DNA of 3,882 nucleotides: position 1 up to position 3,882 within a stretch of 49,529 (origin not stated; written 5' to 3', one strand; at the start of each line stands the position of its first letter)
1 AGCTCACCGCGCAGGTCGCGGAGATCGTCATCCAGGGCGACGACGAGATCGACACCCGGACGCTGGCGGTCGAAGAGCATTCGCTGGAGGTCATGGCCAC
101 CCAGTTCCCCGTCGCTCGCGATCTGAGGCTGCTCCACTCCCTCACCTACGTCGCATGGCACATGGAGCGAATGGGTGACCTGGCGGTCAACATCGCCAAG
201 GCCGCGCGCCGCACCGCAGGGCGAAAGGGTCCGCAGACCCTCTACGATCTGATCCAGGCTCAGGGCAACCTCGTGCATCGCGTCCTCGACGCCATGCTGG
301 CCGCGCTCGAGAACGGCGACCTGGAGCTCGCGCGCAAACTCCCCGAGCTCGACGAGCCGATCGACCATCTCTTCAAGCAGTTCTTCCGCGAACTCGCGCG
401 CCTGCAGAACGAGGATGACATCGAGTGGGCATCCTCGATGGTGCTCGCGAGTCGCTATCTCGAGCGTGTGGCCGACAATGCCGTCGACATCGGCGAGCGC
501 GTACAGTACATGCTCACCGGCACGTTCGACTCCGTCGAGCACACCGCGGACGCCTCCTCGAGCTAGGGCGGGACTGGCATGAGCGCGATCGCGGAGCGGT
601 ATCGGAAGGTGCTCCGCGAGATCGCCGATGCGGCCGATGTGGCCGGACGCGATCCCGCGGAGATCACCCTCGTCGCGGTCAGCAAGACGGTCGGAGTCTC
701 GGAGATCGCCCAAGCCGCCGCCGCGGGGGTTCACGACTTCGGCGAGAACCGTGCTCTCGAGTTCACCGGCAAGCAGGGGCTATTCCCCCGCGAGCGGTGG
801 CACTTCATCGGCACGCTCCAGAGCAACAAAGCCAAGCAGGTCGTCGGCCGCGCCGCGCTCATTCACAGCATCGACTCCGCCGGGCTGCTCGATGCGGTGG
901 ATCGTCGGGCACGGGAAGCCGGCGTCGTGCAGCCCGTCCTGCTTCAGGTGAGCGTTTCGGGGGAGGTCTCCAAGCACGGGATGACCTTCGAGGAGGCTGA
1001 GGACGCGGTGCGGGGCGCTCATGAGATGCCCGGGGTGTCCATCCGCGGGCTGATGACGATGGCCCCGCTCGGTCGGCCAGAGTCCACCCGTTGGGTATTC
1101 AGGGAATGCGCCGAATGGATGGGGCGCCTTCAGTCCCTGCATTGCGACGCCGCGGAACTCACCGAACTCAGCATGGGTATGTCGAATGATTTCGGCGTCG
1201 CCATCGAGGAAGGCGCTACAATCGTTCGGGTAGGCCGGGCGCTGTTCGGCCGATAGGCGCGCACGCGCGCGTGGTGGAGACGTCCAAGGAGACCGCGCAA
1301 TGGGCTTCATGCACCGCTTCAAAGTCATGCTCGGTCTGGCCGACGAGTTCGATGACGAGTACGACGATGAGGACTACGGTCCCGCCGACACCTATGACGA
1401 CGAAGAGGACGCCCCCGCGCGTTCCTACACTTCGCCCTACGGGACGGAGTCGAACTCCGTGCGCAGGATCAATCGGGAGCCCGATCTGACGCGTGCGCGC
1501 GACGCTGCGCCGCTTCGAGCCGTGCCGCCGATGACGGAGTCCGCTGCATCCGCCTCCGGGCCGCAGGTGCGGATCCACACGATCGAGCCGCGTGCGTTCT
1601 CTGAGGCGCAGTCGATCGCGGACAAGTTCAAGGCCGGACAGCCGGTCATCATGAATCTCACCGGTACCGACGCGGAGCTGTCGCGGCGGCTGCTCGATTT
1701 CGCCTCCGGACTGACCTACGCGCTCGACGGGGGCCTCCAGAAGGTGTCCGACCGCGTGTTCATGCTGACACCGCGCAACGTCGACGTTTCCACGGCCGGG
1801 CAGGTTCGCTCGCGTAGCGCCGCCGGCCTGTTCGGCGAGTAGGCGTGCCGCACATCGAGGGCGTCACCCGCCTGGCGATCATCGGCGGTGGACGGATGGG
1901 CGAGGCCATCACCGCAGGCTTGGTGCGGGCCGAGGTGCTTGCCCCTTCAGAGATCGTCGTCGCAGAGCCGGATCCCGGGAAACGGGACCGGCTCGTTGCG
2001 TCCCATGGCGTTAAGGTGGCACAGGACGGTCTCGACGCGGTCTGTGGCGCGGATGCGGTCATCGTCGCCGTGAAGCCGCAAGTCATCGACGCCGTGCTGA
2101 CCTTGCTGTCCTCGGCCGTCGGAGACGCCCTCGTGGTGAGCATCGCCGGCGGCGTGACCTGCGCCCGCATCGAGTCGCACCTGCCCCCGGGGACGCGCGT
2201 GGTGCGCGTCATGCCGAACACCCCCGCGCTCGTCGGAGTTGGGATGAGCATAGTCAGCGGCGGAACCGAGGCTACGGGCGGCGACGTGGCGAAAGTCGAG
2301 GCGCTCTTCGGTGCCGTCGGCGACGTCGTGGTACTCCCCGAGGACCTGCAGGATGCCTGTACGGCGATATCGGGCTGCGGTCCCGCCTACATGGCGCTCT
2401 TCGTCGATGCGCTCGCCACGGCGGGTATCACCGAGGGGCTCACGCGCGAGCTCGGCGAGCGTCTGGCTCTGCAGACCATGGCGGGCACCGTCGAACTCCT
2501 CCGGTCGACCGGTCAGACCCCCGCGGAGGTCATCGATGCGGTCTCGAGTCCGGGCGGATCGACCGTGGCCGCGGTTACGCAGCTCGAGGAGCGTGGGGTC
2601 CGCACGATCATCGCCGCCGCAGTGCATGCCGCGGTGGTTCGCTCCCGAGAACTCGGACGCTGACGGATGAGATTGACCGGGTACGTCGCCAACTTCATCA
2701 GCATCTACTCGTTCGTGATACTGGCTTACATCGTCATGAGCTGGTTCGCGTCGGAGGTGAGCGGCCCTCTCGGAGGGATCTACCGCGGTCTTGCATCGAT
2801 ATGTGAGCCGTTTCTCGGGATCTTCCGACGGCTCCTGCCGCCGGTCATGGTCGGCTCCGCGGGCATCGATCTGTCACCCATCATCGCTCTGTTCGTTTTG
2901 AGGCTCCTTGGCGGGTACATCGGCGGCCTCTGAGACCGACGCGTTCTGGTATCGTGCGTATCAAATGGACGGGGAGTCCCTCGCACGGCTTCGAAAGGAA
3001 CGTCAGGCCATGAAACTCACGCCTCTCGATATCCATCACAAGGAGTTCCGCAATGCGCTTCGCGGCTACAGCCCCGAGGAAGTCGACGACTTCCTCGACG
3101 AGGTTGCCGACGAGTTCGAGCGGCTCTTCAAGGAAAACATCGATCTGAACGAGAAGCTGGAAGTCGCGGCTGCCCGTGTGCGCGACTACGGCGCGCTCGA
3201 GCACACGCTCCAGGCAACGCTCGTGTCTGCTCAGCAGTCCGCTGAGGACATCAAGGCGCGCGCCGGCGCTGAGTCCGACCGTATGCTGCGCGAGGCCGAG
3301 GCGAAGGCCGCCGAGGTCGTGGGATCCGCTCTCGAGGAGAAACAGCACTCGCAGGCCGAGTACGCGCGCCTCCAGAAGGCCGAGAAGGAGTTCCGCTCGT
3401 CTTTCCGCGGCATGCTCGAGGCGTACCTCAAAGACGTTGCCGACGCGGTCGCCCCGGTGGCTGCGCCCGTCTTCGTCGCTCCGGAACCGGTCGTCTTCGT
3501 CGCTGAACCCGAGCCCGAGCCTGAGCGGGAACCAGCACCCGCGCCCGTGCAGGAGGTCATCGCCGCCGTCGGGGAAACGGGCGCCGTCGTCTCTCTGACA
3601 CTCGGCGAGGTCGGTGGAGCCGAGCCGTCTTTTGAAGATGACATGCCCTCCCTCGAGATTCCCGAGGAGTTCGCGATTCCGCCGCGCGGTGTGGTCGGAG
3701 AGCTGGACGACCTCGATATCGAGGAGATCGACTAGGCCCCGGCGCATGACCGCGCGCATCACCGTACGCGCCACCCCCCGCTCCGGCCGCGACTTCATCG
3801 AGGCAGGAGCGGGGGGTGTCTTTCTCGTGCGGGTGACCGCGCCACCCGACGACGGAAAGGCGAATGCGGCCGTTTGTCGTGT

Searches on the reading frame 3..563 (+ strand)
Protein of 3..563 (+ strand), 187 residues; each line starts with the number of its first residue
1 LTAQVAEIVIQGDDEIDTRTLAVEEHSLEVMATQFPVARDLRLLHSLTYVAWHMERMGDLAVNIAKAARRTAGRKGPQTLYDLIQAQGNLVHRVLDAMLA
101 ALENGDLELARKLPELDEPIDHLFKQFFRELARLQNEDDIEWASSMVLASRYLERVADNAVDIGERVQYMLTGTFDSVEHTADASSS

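Call 31: search_protein_families(library=pfam, proteins=[window:3-563:+], max_evalue=0.0001)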
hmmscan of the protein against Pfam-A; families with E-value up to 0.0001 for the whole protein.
window:3-563:+ (187 aa): 1 family
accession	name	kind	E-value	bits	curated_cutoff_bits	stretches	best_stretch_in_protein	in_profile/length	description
PF01895.24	PhoU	-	1.3e-29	102.8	23.5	2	88-167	5-89/89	PhoU domain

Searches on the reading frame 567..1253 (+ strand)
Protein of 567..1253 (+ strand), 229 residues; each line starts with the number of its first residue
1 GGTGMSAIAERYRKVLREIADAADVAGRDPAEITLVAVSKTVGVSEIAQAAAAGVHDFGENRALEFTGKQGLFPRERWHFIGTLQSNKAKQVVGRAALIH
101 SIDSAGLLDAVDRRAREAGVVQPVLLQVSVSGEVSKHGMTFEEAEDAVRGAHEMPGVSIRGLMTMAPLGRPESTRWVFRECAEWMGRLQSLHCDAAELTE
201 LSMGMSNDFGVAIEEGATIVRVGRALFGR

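Call 31: search_protein_families(library=pfam, proteins=[window:567-1253:+], max_evalue=0.0001)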
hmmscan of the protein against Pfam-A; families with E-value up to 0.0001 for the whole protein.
window:567-1253:+ (229 aa): 1 family
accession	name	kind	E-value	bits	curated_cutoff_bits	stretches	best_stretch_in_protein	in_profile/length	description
PF01168.26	Ala_racemase_N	-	4.3e-18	66.3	24.1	1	34-228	22-217/220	Alanine racemase, N-terminal domain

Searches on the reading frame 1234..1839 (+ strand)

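Call 31: search_protein_families(library=pfam, proteins=[window:1234-1839:+], max_evalue=0.0001)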
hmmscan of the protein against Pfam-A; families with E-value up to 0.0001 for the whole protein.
window:1234-1839:+ (202 aa): 1 family
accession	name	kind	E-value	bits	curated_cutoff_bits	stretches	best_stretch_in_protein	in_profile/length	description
PF04472.17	SepF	-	5.1e-27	94.3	27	1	114-185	1-72/72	Cell division protein SepF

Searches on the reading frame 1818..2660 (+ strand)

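Call 31: search_protein_families(library=pfam, proteins=[window:1818-2660:+], max_evalue=0.0001)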
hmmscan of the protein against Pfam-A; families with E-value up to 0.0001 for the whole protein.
window:1818-2660:+ (281 aa): 2 families
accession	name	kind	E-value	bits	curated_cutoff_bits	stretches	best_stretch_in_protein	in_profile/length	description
PF14748.11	P5CR_dimer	-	9.7e-35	119.5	25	1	175-279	1-105/105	Pyrroline-5-carboxylate reductase dimerisation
PF03807.23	F420_oxidored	-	4.5e-18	66.1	21.6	1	18-110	1-92/94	NADP oxidoreductase coenzyme F420-dependent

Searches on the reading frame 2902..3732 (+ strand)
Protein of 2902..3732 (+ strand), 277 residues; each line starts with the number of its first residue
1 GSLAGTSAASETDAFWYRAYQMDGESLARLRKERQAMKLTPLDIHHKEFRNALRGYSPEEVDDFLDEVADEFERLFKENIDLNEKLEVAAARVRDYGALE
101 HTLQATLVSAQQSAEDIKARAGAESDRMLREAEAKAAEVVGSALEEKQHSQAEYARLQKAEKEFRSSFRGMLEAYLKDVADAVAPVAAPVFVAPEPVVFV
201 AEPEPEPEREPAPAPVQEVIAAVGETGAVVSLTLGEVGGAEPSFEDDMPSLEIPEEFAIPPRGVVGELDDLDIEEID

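Call 73: search_protein_families(library=ncbifam, proteins=[window:2902-3732:+], max_evalue=0.01)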
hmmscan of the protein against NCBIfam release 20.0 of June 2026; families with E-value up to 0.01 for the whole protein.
window:2902-3732:+ (277 aa): 6 families
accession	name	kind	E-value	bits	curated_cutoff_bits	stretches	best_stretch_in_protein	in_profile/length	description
TIGR03544.1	DivI1A_domain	domain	4.6e-16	58.2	22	1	39-72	1-34/34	DivIVA domain-containing protein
NF050102.1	DivIVA_Wag31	equivalog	2.9e-13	50.3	260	2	37-95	1-62/256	DivIVA-like cell division protein Wag31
NF010725.0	PRK14127.1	equivalog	2.6e-12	47.1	91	1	35-145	4-108/111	cell division regulator GpsB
NF045995.1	MAG0865_DivIVA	hypoth_equivalog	1.7e-06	28.1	55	1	44-90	8-54/69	MAG0865 family DivIVA-related protein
NF005198.1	PRK06669.1-3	equivalog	0.00091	18.5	200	1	56-161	6-111/299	flagellar assembly protein FliH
NF002629.0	PRK02292.1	equivalog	0.0098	15.7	184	1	99-156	3-59/192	V-type ATP synthase subunit E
